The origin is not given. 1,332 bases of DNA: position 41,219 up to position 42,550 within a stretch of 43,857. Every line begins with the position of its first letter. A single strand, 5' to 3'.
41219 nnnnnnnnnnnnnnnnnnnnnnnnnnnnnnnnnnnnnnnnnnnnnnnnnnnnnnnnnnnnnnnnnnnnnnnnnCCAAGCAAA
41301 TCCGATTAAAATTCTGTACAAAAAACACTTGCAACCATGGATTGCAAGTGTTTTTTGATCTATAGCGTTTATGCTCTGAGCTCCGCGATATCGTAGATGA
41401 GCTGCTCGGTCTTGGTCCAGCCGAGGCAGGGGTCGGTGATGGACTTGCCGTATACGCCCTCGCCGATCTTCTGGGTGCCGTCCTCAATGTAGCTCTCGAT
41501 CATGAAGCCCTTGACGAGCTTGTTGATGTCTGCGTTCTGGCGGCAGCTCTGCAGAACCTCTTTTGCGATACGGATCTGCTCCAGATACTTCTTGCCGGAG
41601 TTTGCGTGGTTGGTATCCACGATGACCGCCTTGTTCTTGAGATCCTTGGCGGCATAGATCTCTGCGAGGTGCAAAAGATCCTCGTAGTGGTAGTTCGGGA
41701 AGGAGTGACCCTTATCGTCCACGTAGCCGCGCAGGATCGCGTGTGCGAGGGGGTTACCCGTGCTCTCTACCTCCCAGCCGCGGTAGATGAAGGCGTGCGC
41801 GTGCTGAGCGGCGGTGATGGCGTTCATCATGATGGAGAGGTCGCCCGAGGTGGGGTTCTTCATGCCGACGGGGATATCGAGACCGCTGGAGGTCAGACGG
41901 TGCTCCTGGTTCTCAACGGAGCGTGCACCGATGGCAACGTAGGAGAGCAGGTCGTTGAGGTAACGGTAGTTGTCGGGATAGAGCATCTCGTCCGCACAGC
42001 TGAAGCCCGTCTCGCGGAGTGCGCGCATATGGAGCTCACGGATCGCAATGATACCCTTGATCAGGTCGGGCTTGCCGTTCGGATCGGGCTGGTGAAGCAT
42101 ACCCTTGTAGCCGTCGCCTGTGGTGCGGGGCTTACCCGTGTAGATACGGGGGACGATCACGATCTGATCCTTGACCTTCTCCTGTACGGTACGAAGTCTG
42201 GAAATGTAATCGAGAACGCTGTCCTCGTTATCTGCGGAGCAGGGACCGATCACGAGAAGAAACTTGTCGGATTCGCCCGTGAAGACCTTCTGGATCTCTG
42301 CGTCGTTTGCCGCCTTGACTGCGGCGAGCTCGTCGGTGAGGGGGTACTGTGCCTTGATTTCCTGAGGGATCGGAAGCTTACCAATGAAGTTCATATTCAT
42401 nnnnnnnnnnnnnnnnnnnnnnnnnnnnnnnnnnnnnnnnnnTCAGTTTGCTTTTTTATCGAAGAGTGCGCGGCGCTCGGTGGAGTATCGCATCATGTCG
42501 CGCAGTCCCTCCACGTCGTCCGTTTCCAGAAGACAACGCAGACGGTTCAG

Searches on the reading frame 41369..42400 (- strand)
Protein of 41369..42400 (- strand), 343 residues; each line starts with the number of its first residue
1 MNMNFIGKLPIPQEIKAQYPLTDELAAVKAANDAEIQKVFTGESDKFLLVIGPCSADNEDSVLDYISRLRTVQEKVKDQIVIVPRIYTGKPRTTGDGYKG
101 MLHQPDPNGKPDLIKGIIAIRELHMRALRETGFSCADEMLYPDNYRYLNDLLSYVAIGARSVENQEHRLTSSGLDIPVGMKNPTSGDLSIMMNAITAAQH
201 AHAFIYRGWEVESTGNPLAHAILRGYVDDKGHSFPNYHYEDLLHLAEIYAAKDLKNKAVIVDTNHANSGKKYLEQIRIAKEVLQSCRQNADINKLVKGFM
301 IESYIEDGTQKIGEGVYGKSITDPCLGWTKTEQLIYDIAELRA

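Call 36: search_protein_families(library=pfam, proteins=[window:41369-42400:-], max_evalue=0.00001)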
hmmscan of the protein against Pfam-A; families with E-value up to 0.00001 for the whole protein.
window:41369-42400:- (343 aa): 1 family
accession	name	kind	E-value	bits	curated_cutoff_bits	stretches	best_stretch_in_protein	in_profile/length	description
PF00793.26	DAHP_synth_1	-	4.2e-45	154.2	25.5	1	37-333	8-267/270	DAHP synthetase I family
